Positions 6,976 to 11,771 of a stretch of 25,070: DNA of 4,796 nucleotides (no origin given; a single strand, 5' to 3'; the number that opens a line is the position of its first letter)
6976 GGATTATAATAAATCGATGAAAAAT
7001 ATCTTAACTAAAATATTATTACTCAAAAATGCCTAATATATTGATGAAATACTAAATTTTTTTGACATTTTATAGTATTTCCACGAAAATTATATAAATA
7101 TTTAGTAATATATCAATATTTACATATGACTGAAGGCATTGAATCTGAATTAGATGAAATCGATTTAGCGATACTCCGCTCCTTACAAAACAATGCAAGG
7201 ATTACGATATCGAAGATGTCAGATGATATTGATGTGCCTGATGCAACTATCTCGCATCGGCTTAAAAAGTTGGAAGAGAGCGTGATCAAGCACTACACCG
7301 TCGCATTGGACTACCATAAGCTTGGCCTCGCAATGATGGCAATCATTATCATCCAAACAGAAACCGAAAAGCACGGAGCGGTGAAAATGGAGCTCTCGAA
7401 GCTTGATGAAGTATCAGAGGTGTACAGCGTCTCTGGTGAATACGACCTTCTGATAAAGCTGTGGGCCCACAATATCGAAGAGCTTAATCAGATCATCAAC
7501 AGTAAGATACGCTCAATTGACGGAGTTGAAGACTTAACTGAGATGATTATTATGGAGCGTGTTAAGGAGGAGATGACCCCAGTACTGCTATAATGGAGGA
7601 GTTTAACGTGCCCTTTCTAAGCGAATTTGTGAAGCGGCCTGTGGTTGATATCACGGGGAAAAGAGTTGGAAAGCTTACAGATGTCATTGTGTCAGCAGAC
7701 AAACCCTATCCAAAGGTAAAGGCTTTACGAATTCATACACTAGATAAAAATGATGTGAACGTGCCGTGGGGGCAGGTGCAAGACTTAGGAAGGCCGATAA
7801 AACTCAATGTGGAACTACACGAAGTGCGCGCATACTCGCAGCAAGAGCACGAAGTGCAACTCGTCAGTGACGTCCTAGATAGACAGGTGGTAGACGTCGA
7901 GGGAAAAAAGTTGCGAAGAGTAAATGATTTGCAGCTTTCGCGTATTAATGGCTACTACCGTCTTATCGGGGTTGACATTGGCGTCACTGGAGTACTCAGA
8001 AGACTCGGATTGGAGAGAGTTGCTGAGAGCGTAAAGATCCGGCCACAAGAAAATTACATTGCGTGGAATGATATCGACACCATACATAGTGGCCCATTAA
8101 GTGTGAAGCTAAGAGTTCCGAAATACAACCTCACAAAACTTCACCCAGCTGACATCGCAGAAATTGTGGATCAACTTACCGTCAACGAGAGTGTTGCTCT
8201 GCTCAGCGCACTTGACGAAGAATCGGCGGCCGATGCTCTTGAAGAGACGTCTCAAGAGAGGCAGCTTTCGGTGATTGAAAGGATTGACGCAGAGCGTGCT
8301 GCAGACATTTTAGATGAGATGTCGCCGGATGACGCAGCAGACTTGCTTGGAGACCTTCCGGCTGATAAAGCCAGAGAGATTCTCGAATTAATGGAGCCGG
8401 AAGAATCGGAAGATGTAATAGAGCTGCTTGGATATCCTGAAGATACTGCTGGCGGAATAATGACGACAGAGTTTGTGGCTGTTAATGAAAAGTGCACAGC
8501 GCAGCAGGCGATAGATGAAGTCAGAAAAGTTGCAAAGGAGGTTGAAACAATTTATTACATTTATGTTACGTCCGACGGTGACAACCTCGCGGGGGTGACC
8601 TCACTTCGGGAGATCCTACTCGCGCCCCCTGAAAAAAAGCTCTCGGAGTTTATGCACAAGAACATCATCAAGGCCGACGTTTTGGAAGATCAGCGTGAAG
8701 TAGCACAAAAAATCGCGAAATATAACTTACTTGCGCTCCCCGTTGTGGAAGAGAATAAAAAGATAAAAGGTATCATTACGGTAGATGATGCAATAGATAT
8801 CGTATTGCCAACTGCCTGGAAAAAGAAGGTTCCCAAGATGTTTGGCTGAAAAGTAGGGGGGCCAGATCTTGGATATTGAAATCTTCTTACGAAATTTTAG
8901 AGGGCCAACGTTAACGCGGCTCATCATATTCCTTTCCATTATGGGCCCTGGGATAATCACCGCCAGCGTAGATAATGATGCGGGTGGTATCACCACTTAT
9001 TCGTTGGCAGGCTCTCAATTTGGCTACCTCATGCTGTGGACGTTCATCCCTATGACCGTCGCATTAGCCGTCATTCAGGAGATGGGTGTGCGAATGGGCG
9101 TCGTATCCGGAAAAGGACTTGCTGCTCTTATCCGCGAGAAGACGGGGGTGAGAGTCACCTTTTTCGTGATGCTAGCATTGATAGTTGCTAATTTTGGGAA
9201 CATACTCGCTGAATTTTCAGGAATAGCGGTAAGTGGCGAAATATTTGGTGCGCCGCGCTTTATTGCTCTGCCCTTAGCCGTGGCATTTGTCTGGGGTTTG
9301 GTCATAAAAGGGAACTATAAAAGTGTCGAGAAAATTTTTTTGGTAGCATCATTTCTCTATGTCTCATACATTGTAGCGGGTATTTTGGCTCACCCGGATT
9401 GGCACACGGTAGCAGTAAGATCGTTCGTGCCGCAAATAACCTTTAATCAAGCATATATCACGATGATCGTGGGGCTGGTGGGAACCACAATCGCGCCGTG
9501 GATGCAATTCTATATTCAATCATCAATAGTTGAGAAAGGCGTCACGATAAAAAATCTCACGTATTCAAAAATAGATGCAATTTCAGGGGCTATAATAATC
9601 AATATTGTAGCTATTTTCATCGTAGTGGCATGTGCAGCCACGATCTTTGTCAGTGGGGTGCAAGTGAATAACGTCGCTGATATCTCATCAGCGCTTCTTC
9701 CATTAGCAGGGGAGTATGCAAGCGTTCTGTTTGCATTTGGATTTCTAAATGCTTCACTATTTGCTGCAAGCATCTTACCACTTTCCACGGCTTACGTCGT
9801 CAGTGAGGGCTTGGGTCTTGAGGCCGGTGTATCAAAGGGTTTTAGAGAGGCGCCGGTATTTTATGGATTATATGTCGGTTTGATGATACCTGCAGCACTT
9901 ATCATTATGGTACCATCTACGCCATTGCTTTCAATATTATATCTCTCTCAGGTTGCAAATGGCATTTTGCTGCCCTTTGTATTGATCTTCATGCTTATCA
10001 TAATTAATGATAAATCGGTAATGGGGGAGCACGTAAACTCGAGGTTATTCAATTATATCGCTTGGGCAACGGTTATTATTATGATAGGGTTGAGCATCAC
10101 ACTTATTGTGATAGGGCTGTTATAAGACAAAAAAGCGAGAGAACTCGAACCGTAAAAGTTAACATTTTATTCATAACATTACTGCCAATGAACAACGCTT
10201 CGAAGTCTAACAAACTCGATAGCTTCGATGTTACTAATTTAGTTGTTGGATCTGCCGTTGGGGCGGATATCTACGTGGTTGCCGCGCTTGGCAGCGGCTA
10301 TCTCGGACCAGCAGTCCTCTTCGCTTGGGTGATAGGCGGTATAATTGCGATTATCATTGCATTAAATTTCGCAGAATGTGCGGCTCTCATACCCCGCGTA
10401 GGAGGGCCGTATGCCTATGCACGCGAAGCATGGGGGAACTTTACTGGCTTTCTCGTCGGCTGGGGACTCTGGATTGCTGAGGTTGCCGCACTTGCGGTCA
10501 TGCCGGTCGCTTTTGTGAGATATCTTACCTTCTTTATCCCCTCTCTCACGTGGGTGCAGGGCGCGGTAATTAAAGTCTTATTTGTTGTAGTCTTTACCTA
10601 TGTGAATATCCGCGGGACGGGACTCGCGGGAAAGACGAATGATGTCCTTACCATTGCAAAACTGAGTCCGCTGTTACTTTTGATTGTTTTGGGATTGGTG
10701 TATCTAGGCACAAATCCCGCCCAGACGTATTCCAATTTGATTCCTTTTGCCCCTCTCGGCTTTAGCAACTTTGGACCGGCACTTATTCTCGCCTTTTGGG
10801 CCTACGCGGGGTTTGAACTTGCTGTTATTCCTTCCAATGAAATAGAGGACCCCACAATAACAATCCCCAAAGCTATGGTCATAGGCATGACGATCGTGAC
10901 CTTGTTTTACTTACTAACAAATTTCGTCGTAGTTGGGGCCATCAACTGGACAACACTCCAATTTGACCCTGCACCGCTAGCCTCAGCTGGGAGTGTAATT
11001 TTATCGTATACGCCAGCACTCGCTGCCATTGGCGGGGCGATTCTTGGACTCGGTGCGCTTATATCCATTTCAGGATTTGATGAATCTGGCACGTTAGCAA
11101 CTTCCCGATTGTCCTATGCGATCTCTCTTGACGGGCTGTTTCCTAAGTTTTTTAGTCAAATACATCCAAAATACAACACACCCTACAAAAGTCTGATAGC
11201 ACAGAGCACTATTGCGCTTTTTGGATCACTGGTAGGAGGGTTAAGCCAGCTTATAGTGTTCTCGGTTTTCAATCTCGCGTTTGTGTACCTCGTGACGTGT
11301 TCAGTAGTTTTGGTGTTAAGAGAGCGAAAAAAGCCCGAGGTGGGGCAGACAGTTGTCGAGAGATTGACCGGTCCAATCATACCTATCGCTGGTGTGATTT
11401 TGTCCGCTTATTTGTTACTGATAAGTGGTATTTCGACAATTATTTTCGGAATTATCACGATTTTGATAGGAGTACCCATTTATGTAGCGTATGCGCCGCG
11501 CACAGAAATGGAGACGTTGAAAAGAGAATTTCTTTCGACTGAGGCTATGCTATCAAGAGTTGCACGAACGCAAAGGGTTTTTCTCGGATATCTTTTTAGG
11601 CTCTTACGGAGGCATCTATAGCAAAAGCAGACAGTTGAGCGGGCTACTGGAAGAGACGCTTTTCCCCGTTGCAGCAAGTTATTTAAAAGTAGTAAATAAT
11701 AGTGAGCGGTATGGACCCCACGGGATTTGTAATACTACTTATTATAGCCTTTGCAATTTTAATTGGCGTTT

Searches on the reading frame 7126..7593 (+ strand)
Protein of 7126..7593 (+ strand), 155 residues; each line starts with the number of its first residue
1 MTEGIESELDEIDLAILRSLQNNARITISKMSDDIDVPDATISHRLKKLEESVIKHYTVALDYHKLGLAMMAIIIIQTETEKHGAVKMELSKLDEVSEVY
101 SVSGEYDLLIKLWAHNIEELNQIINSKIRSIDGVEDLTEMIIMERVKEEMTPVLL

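Call 8: search_protein_families(library=ncbifam, proteins=[window:7126-7593:+], max_evalue=0.00001)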
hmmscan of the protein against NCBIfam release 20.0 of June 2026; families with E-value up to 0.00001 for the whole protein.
window:7126-7593:+ (155 aa): 7 families
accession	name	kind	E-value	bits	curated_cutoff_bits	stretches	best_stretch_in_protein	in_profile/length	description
NF040947.1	trans_reg_LysM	equivalog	5.8e-24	84.4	180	1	9-144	1-134/136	HTH-type transcriptional regulator LysM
NF040820.1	trans_reg_LrpA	equivalog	5.6e-23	81.4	250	1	9-147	2-141/141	HTH-type transcriptional regulator LrpA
NF008384.0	PRK11179.1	equivalog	4.2e-22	78.6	227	1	7-143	5-143/153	transcriptional regulator AsnC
NF041395.1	TranRegLrpA1_Halo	equivalog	3.5e-18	66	250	1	15-147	9-142/142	HTH-type transcriptional regulator LrpA1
NF008370.0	PRK11169.1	equivalog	3.1e-17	62.7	233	1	6-149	9-156/164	leucine-responsive transcriptional regulator Lrp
NF041396.1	TranRegLrp_Halo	equivalog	3.8e-17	62.5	190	1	10-148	4-142/149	HTH-type transcriptional regulator Lrp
NF053758.1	ChrTpTrnRegChrS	equivalog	8.2e-17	61.4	250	1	6-150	9-154/158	chromate efflux transcriptional regulator ChrS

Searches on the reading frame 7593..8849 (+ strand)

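Call 8: search_protein_families(library=ncbifam, proteins=[window:7593-8849:+], max_evalue=0.00001)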
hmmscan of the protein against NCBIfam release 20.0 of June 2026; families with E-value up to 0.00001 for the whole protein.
window:7593-8849:+ (418 aa): 5 families
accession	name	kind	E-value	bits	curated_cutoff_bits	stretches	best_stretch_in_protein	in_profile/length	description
TIGR00400.1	mgtE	equivalog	4.7e-63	213.5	232.75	1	177-405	24-252/450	magnesium transporter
NF038279.1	TF_CBS_SpxR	exception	2.5e-08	33.1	600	1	304-403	206-304/427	CBS-HotDog domain-containing transcription factor SpxR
NF053603.1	HhpR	exception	1.8e-07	30.6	520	1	288-405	5-118/282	CBS domain-containing high hydrostatic pressure regulator HhpR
NF041552.1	TF_PrdR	equivalog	4.5e-07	28.6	795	1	288-403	10-124/577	sigma-54 dependent transcriptional regulator PrdR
TIGR01186.1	proV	subfamily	3.4e-06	26.4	326.6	1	290-407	248-360/363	betaine/proline/choline family ABC transporter ATP-binding protein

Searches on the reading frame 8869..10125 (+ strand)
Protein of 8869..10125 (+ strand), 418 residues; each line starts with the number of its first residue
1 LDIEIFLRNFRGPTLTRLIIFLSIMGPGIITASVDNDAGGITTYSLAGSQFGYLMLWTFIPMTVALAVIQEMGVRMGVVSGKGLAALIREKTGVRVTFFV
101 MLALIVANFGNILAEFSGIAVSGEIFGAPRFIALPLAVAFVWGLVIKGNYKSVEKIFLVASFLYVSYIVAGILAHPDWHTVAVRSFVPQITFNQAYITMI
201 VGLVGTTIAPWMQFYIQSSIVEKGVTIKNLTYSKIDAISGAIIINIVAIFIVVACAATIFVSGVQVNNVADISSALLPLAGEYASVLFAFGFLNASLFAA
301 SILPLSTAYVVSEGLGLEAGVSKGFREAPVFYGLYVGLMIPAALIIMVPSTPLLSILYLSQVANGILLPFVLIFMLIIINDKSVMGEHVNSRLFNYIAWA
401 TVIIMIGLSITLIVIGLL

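Call 8: search_protein_families(library=ncbifam, proteins=[window:8869-10125:+], max_evalue=0.00001)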
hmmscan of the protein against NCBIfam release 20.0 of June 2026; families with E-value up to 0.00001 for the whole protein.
window:8869-10125:+ (418 aa): 3 families
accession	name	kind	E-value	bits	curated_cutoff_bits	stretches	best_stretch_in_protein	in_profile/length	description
NF001923.0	PRK00701.1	subfamily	3.8e-39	134.6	430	1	20-414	32-433/439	Mn(2+) uptake NRAMP transporter MntH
NF037982.1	Nramp_1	equivalog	2.7e-19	69.6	50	2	26-229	1-213/404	Nramp family divalent metal transporter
TIGR01197.1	nramp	subfamily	8.5e-16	58.2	272.5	1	22-385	4-390/390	metal ion transporter, metal ion (Mn2+/Fe2+) transporter (Nramp) family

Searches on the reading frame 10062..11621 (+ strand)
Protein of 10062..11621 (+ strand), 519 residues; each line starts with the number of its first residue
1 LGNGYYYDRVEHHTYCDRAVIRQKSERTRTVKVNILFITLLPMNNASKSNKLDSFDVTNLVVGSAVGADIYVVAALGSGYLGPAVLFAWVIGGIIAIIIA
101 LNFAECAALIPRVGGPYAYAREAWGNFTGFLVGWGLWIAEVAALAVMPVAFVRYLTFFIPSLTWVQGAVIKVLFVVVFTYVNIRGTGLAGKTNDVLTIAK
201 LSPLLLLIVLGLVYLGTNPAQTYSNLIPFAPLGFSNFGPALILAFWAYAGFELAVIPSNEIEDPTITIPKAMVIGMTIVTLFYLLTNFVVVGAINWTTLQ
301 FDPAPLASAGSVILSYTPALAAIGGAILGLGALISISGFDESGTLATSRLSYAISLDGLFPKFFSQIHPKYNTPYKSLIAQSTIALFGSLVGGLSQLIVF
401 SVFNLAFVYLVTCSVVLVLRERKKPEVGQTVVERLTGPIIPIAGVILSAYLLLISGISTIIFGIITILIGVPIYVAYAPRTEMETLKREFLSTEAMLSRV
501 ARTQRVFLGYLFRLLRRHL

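Call 8: search_protein_families(library=ncbifam, proteins=[window:10062-11621:+], max_evalue=0.00001)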
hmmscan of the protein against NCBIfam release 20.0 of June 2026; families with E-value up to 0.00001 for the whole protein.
window:10062-11621:+ (519 aa): 31 families (the best 25 are shown)
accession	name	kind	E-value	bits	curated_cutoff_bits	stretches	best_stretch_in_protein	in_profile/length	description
TIGR00909.1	2A0306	subfamily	2.1e-91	307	556.8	1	50-477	3-429/429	amino acid transporter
NF053761.1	BrChAATpBcaP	equivalog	1.5e-50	172.6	690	1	46-480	18-454/460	branched-chain amino acid transporter BcaP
TIGR00905.1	2A0302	subfamily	9.7e-46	156.5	409.05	1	44-496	2-454/473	basic amino acid/polyamine antiporter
NF008466.1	PRK11357.1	equivalog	1.6e-41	142.7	800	1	48-481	6-439/446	fructoselysine/psicoselysine transporter FrlA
TIGR00911.1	2A0308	subfamily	1.1e-35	123.1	701.8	1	57-476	53-472/505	L-type amino acid transporter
NF007929.0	PRK10644.1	equivalog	4.9e-35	121.1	574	1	46-481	4-431/445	arginine/agmatine antiporter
TIGR04298.1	his_histam_anti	equivalog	2.5e-31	109.4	750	1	61-475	11-425/429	histidine-histamine antiporter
TIGR03810.1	arg_ornith_anti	equivalog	2.7e-30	105.5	591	1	51-486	2-439/468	arginine-ornithine antiporter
TIGR00908.1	2A0305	equivalog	2.6e-29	102.4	381.75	1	85-478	43-429/442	ethanolamine permease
NF007938.0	PRK10655.1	equivalog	1.9e-26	93.3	409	1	47-485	3-435/438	putrescine-ornithine antiporter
TIGR00906.1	2A0303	subfamily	4.4e-24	84.8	681.7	1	49-422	30-429/602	cationic amino acid transport permease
TIGR01773.1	GABAperm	equivalog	2.1e-22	79.5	678.1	1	46-419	8-385/452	GABA permease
NF007602.0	PRK10249.1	equivalog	1.2e-19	70.6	851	1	54-418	25-391/458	phenylalanine transporter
NF007754.0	PRK10435.1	equivalog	7.5e-19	68.1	585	1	47-382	2-327/443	cadaverine/lysine antiporter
NF007594.0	PRK10238.1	equivalog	2.2e-18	66.4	848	1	57-464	19-425/456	aromatic amino acid transporter AroP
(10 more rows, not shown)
